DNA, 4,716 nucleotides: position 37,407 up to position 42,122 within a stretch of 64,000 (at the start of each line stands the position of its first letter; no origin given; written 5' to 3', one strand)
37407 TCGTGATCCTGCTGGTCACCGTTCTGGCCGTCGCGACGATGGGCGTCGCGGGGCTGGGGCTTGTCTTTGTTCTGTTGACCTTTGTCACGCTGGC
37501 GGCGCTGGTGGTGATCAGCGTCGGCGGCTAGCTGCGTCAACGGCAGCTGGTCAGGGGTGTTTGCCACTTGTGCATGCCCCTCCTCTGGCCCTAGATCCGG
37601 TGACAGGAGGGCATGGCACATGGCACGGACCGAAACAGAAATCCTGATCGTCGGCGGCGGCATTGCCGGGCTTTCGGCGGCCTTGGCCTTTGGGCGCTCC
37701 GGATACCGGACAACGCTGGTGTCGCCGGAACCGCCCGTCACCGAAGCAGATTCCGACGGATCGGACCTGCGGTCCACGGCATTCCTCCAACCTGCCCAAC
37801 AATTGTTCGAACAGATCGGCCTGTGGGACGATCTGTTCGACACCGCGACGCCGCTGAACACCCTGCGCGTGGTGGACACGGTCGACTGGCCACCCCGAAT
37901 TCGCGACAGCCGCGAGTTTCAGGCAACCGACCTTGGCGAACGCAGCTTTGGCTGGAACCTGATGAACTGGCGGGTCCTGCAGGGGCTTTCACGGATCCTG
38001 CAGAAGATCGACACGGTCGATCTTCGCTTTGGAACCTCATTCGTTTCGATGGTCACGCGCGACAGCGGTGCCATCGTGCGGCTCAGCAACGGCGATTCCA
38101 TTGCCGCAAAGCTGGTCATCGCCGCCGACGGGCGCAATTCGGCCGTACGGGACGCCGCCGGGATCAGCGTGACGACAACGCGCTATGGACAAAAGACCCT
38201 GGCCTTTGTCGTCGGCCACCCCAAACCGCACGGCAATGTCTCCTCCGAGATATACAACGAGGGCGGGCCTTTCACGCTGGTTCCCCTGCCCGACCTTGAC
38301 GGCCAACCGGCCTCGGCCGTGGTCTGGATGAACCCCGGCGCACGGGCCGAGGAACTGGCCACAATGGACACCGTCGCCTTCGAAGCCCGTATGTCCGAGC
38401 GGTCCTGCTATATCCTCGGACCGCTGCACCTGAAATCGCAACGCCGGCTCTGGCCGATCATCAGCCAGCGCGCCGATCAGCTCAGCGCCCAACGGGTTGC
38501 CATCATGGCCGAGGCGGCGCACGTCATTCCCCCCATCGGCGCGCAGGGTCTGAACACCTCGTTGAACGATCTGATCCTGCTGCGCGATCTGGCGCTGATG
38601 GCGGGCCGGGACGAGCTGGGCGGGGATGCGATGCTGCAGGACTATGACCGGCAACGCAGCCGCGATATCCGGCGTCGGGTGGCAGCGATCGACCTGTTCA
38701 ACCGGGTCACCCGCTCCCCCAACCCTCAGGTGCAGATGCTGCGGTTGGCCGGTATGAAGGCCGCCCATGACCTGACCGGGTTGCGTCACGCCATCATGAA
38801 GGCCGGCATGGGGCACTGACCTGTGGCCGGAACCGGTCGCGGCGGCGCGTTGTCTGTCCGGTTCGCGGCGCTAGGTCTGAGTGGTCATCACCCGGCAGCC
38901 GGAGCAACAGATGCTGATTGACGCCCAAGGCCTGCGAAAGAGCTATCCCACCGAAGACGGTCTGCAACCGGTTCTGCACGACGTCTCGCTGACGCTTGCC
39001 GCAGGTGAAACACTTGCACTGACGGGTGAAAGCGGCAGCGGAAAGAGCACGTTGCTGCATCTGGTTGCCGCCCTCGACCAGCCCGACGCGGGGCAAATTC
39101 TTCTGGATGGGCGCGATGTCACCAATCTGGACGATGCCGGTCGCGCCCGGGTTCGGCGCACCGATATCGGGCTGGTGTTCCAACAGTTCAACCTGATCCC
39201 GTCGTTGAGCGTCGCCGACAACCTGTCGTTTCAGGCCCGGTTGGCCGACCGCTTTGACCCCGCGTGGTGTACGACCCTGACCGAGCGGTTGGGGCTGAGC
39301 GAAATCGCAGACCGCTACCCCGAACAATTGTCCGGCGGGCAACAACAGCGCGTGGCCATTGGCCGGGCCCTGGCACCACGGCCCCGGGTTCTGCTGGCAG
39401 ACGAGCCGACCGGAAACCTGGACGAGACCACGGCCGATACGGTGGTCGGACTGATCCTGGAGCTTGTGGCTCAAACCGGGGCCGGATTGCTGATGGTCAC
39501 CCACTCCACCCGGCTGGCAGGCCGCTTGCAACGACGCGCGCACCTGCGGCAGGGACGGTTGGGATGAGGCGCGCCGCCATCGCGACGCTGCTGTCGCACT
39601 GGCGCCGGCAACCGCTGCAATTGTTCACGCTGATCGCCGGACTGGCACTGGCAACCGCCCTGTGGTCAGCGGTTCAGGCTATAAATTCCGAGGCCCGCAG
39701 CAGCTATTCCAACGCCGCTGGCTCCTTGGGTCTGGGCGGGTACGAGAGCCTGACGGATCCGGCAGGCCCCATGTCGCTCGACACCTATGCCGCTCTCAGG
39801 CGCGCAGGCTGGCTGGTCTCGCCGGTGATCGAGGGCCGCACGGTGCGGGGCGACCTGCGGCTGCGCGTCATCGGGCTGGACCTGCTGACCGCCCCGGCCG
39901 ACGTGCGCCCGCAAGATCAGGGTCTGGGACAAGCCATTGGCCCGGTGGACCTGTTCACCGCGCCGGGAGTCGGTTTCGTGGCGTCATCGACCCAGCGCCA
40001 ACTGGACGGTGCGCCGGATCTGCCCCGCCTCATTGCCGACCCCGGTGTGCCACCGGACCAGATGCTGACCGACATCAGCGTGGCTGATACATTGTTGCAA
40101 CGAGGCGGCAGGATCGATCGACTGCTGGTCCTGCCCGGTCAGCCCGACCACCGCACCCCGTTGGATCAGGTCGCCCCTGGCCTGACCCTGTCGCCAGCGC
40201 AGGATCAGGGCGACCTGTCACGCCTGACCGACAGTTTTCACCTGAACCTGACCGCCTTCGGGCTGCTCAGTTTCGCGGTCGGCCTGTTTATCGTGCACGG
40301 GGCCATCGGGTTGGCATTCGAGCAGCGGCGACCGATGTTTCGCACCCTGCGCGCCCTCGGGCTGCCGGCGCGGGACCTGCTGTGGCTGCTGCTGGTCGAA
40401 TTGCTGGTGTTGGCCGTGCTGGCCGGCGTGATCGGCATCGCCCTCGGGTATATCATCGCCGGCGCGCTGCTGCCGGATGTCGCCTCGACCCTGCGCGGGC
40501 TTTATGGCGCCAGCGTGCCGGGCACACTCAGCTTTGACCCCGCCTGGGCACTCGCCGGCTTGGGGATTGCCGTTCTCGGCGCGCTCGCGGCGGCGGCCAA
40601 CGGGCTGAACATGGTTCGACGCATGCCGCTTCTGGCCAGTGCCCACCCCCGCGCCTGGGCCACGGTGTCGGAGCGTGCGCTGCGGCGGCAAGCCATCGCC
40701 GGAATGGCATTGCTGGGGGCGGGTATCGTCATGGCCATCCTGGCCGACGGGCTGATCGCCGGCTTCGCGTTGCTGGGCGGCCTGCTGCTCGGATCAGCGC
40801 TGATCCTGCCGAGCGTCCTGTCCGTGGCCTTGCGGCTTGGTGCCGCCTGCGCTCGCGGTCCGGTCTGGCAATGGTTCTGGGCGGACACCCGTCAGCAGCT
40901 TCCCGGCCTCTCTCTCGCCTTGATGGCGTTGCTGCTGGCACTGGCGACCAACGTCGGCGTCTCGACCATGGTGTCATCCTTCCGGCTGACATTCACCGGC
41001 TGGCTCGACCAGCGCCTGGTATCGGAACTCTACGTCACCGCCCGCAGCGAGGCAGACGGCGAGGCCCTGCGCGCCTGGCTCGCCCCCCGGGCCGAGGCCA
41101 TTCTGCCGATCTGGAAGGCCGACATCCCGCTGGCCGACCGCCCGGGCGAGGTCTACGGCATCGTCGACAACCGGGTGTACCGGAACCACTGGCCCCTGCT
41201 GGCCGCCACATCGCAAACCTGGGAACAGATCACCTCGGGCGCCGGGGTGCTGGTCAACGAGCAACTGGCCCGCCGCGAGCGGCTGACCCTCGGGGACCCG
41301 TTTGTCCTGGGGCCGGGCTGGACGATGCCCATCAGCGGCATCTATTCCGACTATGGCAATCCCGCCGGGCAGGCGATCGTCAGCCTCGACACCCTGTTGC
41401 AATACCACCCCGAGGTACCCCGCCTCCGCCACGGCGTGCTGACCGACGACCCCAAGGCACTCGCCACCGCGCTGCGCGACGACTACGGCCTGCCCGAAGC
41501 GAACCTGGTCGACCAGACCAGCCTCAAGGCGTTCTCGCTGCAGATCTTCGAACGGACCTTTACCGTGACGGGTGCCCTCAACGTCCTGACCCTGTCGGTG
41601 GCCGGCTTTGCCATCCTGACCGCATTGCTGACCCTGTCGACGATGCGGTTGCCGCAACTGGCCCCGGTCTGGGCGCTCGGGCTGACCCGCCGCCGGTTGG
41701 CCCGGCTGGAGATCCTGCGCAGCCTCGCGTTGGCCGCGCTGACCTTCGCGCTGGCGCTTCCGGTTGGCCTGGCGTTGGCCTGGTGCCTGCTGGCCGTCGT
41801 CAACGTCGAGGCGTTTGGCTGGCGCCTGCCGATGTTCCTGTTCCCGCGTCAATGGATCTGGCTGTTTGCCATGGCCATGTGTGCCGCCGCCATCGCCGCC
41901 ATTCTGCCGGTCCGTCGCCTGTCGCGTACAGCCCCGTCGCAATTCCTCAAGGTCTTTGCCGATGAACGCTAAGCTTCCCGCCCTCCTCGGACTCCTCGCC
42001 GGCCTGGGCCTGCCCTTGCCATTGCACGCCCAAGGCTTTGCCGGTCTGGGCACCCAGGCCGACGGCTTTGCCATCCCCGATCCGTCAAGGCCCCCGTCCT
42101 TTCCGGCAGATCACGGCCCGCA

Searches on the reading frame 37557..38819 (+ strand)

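Call 61: search_protein_families(library=pfam, proteins=[window:37557-38819:+], max_evalue=0.00001)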
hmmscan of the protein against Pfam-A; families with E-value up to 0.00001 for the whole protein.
window:37557-38819:+ (420 aa): 4 families
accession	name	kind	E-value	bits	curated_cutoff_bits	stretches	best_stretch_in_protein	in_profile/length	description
PF01494.25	FAD_binding_3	-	1.6e-29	103.7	22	1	26-372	1-343/349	FAD binding domain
PF07992.20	Pyr_redox_2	-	6.9e-08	32.7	26.1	0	28-56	2-30/291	Pyridine nucleotide-disulphide oxidoreductase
PF01266.30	DAO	-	1.8e-06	28.2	27.9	0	29-65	2-39/353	FAD dependent oxidoreductase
PF00890.30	FAD_binding_2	-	9.9e-06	25.4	20.4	0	29-60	2-33/414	FAD binding domain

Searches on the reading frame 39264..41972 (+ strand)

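Call 61: search_protein_families(library=pfam, proteins=[window:39264-41972:+], max_evalue=0.00001)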
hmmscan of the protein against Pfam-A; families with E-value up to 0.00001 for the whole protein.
window:39264-41972:+ (902 aa): 1 family
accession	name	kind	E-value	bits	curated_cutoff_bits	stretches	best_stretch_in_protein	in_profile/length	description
PF02687.27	FtsX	-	3.2e-19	69.6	25.5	2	331-455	2-119/120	FtsX-like permease C-terminal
